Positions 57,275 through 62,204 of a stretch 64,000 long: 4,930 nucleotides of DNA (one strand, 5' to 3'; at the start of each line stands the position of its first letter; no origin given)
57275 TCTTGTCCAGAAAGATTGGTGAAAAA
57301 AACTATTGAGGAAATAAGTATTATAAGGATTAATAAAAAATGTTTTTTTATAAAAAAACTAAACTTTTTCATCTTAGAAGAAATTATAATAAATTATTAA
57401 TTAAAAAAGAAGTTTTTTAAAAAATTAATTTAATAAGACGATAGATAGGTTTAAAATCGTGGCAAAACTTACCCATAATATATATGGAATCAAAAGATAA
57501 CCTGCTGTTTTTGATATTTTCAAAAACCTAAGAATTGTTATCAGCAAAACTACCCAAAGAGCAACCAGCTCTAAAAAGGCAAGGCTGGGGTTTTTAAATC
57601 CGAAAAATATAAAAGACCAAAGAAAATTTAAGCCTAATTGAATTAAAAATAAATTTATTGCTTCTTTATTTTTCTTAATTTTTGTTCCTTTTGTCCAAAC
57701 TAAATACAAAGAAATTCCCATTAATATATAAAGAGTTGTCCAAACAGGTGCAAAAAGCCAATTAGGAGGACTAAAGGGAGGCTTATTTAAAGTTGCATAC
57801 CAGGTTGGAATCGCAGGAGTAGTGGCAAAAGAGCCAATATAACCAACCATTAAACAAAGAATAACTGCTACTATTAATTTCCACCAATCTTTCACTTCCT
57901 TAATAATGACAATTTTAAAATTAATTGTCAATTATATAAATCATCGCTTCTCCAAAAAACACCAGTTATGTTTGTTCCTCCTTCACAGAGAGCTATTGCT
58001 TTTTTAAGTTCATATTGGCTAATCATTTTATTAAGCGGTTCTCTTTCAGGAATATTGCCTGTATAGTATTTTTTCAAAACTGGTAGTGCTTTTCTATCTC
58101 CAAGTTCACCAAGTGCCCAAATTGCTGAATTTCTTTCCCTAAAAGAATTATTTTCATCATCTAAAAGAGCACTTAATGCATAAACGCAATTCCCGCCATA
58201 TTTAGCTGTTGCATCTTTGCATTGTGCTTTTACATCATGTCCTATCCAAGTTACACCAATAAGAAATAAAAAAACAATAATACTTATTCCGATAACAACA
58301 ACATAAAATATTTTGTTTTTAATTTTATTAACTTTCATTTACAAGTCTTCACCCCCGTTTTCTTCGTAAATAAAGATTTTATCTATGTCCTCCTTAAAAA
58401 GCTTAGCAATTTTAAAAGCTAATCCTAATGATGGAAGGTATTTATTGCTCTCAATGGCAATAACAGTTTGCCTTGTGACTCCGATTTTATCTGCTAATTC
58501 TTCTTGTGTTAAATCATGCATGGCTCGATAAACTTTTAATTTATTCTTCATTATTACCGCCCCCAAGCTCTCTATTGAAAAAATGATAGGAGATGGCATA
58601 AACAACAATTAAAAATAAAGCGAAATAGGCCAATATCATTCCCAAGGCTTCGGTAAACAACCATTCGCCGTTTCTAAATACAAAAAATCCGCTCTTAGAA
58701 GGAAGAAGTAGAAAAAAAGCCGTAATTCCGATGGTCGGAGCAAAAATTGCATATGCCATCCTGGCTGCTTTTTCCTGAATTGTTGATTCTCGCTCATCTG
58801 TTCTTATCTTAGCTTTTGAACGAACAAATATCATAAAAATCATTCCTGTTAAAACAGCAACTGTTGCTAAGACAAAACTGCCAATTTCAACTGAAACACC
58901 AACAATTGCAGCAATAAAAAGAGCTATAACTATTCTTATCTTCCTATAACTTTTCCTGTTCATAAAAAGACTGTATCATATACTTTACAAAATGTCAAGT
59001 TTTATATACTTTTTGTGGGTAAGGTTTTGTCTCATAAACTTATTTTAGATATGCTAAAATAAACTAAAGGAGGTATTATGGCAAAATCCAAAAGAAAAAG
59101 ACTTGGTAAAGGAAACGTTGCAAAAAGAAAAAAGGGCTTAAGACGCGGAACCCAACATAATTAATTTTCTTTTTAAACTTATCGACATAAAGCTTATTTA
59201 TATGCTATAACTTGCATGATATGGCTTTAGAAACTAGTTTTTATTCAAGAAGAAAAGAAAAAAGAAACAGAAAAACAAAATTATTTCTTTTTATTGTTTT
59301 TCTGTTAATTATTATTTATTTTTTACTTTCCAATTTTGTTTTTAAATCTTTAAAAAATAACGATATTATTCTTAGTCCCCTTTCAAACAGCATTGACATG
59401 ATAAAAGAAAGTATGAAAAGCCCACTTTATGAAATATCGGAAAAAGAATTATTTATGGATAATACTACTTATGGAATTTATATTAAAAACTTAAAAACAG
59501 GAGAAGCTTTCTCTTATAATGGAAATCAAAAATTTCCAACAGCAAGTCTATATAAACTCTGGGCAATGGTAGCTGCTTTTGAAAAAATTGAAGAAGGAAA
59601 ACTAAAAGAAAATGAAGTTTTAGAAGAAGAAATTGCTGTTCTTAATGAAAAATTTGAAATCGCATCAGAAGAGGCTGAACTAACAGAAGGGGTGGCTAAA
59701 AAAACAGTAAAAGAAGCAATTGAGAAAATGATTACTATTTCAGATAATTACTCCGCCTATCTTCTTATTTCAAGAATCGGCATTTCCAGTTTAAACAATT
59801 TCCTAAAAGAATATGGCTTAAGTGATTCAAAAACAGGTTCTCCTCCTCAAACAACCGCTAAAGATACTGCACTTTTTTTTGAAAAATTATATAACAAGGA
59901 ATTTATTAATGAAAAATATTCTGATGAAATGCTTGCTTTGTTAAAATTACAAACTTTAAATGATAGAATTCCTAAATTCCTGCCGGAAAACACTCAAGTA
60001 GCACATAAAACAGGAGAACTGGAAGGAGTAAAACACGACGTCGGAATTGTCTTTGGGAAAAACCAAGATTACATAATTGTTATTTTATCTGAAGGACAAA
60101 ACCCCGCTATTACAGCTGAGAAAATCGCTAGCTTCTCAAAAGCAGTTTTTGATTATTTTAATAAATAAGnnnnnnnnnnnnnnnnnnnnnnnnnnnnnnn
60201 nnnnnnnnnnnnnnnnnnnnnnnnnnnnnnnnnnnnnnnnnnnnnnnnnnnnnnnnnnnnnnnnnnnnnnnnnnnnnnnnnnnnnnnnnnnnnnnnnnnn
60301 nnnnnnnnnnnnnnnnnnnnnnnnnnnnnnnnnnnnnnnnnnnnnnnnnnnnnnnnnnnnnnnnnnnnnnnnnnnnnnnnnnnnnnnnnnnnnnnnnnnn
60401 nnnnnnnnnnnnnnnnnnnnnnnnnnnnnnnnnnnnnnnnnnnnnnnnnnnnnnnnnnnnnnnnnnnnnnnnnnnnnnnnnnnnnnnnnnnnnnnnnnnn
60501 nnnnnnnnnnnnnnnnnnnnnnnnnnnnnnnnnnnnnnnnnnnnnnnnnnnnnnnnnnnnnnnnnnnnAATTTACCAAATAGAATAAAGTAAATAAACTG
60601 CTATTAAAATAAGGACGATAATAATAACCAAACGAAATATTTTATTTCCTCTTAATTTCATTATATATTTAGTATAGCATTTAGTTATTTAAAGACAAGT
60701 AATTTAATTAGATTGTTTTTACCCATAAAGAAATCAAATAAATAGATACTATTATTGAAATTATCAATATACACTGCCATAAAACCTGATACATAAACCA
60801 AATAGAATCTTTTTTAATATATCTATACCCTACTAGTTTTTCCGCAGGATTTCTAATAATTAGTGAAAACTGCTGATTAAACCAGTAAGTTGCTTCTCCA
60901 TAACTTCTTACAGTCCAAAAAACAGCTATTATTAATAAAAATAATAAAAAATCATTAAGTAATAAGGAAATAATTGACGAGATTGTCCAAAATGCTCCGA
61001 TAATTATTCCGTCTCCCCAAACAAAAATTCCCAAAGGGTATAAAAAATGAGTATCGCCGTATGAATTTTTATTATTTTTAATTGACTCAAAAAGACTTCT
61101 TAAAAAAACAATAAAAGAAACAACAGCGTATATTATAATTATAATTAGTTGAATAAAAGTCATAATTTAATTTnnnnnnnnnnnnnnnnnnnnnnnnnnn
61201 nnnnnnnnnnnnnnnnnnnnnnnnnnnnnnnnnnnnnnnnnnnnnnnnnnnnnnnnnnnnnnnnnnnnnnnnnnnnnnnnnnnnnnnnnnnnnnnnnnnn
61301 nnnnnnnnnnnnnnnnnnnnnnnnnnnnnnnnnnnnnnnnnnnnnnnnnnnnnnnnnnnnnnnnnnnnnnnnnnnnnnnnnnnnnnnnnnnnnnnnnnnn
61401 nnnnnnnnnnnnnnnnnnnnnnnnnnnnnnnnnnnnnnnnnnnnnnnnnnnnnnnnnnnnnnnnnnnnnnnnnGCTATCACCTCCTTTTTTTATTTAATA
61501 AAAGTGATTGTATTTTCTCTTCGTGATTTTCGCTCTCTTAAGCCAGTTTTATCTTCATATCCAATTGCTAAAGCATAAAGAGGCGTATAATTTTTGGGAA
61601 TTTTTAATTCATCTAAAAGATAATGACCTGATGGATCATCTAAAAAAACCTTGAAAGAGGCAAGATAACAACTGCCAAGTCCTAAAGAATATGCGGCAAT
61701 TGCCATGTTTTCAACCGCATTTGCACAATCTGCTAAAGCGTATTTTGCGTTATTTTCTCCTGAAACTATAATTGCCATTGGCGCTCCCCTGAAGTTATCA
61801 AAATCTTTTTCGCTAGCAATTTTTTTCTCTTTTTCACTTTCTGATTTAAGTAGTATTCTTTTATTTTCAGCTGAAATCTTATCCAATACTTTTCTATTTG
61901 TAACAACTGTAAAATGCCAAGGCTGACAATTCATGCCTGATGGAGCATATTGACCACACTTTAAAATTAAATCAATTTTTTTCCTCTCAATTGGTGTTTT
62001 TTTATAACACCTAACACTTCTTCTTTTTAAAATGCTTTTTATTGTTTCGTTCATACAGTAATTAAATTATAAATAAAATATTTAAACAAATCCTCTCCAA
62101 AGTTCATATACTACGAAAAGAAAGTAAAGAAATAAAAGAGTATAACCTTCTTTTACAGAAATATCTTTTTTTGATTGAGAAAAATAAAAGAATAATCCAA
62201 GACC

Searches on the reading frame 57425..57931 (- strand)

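Call 17: search_protein_families(library=pfam, proteins=[window:57425-57931:-], max_evalue=0.001)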
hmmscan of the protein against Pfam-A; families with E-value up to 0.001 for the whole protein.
window:57425-57931:- (168 aa): 1 family
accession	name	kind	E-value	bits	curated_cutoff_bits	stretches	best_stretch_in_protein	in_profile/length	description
PF03073.20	TspO_MBR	-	5.2e-54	182.4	24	1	22-165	1-144/145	TspO/MBR family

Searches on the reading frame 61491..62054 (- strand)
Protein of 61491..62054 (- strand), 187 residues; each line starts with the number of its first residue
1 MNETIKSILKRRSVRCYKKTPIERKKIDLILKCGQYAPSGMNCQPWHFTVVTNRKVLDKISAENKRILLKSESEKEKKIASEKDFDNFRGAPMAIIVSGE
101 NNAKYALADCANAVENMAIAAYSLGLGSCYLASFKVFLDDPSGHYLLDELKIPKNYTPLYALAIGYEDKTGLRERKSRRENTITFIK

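Call 78: search_protein_families(library=pfam, proteins=[window:61491-62054:-], max_evalue=0.01)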
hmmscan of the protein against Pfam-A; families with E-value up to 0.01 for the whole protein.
window:61491-62054:- (187 aa): 2 families
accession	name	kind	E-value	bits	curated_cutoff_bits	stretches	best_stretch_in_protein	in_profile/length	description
PF00881.29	Nitroreductase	-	4.4e-33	115.3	23.5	1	8-166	1-167/167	Nitroreductase family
PF14512.11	TM1586_NiRdase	-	1e-14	55.1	27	2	56-183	31-148/215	Putative TM nitroreductase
